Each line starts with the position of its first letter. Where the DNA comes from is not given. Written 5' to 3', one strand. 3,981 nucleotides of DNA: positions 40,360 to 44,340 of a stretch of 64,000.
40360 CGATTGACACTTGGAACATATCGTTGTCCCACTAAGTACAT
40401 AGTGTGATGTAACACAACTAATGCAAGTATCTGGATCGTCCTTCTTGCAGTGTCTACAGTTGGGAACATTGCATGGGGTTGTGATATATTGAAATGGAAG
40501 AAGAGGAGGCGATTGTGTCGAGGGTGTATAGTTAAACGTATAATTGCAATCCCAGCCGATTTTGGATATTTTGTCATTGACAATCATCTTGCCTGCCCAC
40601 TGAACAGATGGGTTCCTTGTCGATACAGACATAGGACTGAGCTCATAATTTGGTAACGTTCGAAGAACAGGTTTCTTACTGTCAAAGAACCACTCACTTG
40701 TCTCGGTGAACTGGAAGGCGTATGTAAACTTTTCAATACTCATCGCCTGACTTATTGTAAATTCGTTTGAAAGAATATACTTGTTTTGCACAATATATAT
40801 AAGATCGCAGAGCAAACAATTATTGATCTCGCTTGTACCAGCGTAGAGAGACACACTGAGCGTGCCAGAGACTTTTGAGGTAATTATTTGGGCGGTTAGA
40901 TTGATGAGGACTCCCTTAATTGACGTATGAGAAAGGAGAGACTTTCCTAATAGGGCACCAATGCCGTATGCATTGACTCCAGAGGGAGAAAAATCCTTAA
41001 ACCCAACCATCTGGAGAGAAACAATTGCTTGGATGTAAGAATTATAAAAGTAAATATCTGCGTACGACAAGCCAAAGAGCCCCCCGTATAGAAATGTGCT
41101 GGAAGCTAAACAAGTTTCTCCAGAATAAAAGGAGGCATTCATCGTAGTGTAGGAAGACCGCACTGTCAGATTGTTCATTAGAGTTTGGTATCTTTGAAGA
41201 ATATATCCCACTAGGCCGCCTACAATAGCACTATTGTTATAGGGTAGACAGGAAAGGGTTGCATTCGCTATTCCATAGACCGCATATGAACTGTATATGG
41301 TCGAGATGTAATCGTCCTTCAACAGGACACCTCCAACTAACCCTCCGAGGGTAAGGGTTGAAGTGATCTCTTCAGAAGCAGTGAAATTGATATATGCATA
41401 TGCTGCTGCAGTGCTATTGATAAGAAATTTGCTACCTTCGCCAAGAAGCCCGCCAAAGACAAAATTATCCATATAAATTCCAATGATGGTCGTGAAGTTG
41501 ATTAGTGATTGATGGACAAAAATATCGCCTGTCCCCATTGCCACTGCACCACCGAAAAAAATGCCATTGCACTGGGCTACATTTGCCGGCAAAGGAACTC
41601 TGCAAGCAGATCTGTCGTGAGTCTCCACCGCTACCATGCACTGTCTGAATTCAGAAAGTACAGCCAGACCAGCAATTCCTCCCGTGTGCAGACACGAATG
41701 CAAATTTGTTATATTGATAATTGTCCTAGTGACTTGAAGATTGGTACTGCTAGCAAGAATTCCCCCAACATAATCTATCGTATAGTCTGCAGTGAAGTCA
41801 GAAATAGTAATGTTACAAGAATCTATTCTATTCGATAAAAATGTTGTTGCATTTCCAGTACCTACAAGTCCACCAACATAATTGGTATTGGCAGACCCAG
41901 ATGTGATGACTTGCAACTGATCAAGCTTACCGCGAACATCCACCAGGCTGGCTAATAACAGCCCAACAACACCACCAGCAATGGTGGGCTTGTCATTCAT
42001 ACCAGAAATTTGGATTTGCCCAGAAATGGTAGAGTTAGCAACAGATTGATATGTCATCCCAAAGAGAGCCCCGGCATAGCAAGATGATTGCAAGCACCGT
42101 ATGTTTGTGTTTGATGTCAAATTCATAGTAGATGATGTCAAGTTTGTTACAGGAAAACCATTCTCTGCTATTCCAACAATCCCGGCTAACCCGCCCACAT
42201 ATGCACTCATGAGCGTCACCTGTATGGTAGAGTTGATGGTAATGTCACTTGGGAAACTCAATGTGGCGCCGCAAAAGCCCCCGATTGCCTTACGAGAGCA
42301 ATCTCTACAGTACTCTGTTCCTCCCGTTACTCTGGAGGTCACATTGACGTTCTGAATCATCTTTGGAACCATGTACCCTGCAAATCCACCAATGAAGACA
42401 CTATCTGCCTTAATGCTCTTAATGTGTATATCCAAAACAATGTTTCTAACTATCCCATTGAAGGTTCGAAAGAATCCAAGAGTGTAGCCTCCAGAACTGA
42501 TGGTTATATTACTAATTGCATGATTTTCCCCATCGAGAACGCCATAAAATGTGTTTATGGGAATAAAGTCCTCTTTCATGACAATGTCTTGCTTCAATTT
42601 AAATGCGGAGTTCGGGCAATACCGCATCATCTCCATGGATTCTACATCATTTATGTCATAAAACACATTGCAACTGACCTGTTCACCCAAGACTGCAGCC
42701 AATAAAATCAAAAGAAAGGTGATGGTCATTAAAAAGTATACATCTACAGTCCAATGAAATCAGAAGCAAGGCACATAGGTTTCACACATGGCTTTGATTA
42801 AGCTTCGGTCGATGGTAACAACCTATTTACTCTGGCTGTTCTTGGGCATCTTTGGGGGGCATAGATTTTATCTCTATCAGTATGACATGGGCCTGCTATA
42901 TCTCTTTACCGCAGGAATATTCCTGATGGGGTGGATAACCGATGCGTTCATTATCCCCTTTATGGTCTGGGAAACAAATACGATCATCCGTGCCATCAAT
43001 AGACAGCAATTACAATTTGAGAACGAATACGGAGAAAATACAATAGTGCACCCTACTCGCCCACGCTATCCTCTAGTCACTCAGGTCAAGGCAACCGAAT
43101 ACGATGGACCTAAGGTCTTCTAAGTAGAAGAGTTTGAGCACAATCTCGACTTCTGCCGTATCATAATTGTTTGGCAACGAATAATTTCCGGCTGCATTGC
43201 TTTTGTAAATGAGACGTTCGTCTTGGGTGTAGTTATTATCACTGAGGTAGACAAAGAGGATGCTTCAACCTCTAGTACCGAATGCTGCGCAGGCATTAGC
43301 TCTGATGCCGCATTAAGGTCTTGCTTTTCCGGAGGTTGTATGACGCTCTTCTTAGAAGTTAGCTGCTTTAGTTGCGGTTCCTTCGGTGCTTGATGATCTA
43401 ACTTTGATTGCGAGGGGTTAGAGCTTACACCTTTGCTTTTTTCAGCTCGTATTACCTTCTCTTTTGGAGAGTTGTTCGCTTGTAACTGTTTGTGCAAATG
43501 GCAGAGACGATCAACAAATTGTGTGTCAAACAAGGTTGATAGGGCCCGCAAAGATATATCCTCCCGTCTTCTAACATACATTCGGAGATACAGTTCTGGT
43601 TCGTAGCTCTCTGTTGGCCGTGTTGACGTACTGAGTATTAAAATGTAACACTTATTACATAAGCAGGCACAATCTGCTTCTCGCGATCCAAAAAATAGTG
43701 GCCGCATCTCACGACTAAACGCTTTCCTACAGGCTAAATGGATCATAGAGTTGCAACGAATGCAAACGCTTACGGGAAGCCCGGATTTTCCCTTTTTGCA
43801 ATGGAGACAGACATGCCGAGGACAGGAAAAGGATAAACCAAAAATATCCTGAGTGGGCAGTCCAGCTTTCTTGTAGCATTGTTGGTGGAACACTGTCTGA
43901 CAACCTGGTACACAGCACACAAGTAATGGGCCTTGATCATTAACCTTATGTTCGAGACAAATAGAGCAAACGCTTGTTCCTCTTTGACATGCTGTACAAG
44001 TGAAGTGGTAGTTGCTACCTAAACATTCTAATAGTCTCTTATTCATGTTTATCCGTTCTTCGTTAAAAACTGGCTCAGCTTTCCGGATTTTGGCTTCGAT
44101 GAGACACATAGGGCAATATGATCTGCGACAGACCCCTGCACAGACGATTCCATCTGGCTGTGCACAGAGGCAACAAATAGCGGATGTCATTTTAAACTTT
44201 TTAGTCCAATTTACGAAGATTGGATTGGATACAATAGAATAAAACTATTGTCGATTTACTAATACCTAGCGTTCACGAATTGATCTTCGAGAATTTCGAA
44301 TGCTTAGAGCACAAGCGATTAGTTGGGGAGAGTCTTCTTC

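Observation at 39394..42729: Surface protein combining a GLUG-like repeat domain (probable beta-helix) with an HCMP-type cysteine stalk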

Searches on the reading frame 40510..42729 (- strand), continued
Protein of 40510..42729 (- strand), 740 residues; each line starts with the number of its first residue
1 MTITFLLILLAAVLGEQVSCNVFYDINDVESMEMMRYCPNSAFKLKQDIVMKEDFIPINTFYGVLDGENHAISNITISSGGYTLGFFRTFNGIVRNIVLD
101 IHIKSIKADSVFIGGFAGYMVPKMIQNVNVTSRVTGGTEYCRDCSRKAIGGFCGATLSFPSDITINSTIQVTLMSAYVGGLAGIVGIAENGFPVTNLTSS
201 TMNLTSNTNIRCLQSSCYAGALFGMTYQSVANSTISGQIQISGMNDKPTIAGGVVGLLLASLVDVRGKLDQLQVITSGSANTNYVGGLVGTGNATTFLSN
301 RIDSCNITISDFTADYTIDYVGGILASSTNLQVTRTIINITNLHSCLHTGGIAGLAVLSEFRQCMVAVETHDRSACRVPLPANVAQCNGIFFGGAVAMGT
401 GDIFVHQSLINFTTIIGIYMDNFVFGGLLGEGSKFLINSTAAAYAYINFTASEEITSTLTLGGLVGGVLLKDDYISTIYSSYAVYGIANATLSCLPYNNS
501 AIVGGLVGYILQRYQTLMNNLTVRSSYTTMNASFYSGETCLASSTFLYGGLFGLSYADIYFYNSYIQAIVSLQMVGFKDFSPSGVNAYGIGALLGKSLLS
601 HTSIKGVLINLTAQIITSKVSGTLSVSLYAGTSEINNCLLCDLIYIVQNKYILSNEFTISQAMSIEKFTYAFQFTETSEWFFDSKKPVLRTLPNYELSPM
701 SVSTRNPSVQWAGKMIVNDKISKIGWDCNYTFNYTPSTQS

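Call 60: fold_search(model_id=the predicted structure, library=pdb)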
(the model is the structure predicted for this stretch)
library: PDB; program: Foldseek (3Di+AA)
matches with E <= 10: 120; with E <= 0.001: 0
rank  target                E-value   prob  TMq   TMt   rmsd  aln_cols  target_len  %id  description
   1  3n6z                  3.2e-03  1.00  0.21  0.40   8.4       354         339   17  Crystal structure of a putative immunoglobulin A1 protease (BACOVA_03286) from Bacteroides ovatus at 1.30 A resolution (released 2010-07-21)
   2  7uvl_P                1.9e-02  1.00  0.21  0.12   7.3       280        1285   16  IgA1 Protease with IgA1 substrate (released 2022-11-23)
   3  7uvk                  4.0e-02  0.97  0.20  0.12   8.8       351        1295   12  G. haemolysans IgA1 protease (released 2022-11-23)
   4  6xjb                  9.2e-02  0.98  0.25  0.15   7.7       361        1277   14  IgA1 Protease (released 2020-12-09)
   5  7o7t                  1.5e-01  0.08  0.15  0.15  23.1       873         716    8  Structure of the PL6 family alginate lyase Patl3640 from Pseudoalteromonas atlantica T6c in complex with 4-deoxy-L-eryth (released 2021-07-28)
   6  5nxk_A                1.9e-01  0.15  0.12  0.22  15.6       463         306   14  L. reuteri 53608 SRRP (released 2018-03-21)
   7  8bwk_D                1.9e-01  0.10  0.18  0.18  23.9       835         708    9  Metagenomic derived PL6 alginate lyase (released 2023-12-20)
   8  8bwk_B                1.9e-01  0.10  0.17  0.17  22.8       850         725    8  Metagenomic derived PL6 alginate lyase (released 2023-12-20)
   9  8bwk_C                2.0e-01  0.06  0.12  0.12  24.8       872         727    9  Metagenomic derived PL6 alginate lyase (released 2023-12-20)
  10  5nxk_C                2.2e-01  0.14  0.13  0.22  15.0       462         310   14  L. reuteri 53608 SRRP (released 2018-03-21)
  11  5nxk_B                2.3e-01  0.13  0.13  0.23  15.3       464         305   11  L. reuteri 53608 SRRP (released 2018-03-21)
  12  5ny0                  2.5e-01  0.09  0.12  0.20  16.1       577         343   10  L. reuters 100-23 SRRP (released 2018-03-21)
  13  4xn0                  3.0e-01  0.08  0.17  0.19  15.8       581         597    8  Tailspike protein mutant E372A of E. coli bacteriophage HK620 (released 2016-01-27)
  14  6xja_P                3.1e-01  0.72  0.21  0.13  10.3       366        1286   14  Streptococcus Pneumoniae IgA1 Protease with IgA1 substrate (released 2021-01-20)
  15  4xle_A                3.1e-01  0.11  0.20  0.23  13.9       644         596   10  Tailspike protein double mutant D339N/E372A of E. coli bacteriophage HK620 in complex with hexasaccharide (released 2016-01-20)
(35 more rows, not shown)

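Call 63: search_protein_families(library=pfam, proteins=[P0193, P0184, P0064], max_evalue=1)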
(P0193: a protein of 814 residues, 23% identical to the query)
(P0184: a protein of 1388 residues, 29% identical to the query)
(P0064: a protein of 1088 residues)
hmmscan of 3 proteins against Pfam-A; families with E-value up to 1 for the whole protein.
P0193 (814 aa): 1 family
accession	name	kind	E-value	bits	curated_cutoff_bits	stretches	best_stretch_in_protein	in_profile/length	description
PF07581.17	Glug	-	0.66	11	20.5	1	409-434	2-28/28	The GLUG motif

P0184 (1388 aa): 5 families
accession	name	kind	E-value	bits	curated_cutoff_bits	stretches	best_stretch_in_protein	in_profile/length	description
PF25024.1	EGF_TEN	-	0.00041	20.4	65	1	905-1144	13-219/234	Teneurin EGF domain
PF07581.17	Glug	-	0.0007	20.3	20.5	2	490-513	1-25/28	The GLUG motif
PF23106.1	EGF_Teneurin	-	0.0055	17.2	24.3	3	928-954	4-29/30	Teneurin-like EGF domain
PF21700.4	EGF_DL_JAG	-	0.0075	16.7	27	1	932-954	2-24/26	Delta-like/Jagged, EGF-like domain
PF07974.19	EGF_2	-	0.011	16.5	22.1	3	1205-1224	6-25/32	EGF-like domain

P0064 (1088 aa): 3 families
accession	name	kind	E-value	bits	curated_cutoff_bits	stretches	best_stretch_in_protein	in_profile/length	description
PF00008.33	EGF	-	0.0032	18.1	21.5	2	965-983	11-29/32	EGF-like domain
PF25024.1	EGF_TEN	-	0.0048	17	65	2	886-954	164-227/234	Teneurin EGF domain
PF12662.13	cEGF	-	0.16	12.3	26.6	0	974-983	2-11/24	Complement Clr-like EGF-like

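Call 65: find_encoding_contigs(protein=P0184, flank=7000, max_places=2)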
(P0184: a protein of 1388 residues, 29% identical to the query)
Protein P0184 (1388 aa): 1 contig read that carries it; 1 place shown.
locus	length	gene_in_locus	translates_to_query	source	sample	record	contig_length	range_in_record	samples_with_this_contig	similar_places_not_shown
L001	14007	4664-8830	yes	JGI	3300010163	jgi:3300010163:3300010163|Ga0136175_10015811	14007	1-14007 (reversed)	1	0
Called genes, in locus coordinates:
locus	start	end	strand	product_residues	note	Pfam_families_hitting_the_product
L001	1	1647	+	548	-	?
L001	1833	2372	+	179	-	-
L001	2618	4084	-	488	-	PF00996:GDI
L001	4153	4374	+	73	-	-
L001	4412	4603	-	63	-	-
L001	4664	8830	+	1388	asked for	-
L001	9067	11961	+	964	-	-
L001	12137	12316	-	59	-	-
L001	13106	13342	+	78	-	-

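Call 66: find_encoding_contigs(protein=P0193, flank=7000, max_places=2)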
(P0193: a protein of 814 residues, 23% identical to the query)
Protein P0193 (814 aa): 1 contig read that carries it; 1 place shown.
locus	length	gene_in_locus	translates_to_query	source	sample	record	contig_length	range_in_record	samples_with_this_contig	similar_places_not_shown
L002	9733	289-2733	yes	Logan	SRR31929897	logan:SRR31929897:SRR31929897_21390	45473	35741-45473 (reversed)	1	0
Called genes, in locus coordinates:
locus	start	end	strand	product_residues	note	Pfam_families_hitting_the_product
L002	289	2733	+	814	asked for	-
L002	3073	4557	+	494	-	PF13894:zf-C2H2_4 (faint), PF12171:zf-C2H2_jaz (weak), PF12874:zf-met (weak), PF25095:C2H2-zf_KIN17 (weak), PF12756:zf-C2H2_2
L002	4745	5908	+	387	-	PF04438:zf-HIT (weak), PF25790:BCD1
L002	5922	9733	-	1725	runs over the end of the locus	-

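Call 71: find_encoding_contigs(protein=P0021, flank=8000, max_places=2)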
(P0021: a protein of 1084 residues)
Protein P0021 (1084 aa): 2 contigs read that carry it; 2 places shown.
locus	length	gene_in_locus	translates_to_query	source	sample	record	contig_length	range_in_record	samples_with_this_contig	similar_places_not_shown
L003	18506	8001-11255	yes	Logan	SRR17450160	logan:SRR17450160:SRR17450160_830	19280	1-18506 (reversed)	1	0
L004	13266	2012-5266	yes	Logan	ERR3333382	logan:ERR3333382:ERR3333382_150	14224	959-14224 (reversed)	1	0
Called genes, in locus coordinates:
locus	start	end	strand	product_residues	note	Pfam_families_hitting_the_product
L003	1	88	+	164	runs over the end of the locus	-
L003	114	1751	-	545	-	-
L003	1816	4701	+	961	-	PF03129:HGTP_anticodon (faint), PF13393:tRNA-synt_His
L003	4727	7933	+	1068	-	-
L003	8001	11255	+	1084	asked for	-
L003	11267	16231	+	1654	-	-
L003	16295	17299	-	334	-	PF13870:CCDC113_CCDC96_CC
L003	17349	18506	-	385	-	?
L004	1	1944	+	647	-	?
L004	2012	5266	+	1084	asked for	-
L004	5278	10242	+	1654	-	-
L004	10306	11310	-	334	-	PF13870:CCDC113_CCDC96_CC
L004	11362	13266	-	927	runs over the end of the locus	PF00632:HECT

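Call 72: find_encoding_contigs(protein=P0183, flank=8000, max_places=2)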
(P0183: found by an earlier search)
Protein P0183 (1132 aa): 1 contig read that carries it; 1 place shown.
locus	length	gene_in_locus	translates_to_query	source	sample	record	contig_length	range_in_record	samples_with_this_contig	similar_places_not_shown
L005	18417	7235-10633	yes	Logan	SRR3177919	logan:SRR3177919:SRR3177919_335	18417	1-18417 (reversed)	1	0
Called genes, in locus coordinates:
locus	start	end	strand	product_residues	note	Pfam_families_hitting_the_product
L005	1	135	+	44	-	?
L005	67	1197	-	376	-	PF23381:Beta-prop_IFT122_1st (faint), PF23609:Beta-prop_EIPR1 (faint), PF24807:WD40_CDC20-Fz, PF24814:WD40_Prp19 (faint), PF25174:Beta-prop_THOC3 (faint), PF23098:Beta-prop_NOL10_N (faint), PF24796:WDR55 (weak), PF25173:Beta-prop_WDR3_1st (weak), +2 more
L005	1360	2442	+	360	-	PF00112:Peptidase_C1, PF03051:Peptidase_C1_2 (faint)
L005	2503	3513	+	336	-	-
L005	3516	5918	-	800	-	-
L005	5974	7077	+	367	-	-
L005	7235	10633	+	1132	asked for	-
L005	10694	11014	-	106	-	-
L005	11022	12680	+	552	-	PF12796:Ank_2, PF00023:Ank (faint), PF12796:Ank_2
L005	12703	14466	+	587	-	PF07719:TPR_2 (faint), PF12895:ANAPC3 (faint), PF13176:TPR_7 (faint), PF13374:TPR_10 (faint), PF13414:TPR_11 (weak), PF00515:TPR_1, PF13181:TPR_8 (weak), PF17830:STI1-HOP_DP, +6 more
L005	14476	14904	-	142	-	-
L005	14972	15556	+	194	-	-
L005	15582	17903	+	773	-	PF13445:zf-RING_UBOX (weak)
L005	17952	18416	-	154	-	?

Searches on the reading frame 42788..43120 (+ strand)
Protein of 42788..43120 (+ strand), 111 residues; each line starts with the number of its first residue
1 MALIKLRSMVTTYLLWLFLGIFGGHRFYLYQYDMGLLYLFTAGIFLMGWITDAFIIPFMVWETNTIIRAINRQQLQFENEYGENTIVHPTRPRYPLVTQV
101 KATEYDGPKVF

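Call 89: search_protein_families(library=pfam, proteins=[window:42788-43120:+], max_evalue=0.01)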
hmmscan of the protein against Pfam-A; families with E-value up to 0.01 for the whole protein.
window:42788-43120:+ (111 aa): 2 families
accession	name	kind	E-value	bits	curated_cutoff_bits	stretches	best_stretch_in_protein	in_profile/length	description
PF05154.21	TM2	-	1e-17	64.5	27.9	1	7-54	3-51/51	TM2 domain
PF24400.1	DUF7544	-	0.0066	16.1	27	1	27-74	149-196/302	Family of unknown function (DUF7544)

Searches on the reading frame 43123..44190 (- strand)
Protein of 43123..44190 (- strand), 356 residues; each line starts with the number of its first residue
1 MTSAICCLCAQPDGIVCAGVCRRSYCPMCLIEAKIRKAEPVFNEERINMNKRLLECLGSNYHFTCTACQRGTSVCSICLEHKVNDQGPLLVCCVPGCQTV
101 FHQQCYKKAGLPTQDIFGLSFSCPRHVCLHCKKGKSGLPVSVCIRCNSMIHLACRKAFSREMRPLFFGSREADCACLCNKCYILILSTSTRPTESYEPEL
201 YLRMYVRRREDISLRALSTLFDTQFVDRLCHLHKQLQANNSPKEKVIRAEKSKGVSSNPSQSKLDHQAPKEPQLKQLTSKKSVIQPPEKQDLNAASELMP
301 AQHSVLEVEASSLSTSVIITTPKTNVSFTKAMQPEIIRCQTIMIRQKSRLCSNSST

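Call 89: search_protein_families(library=pfam, proteins=[window:43123-44190:-], max_evalue=0.01)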
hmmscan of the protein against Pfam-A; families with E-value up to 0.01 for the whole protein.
window:43123-44190:- (356 aa): 3 families
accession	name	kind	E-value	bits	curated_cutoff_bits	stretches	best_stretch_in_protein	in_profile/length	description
PF22908.2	PHD_NSD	-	0.00049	20.8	23.9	1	73-126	3-57/57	Histone-lysine N-methyltransferase NSD-like, PHD zinc finger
PF00628.35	PHD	-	0.002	18.5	24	1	75-124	1-45/47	PHD-finger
PF08514.17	STAG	-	0.0057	17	25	0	213-264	60-111/114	STAG domain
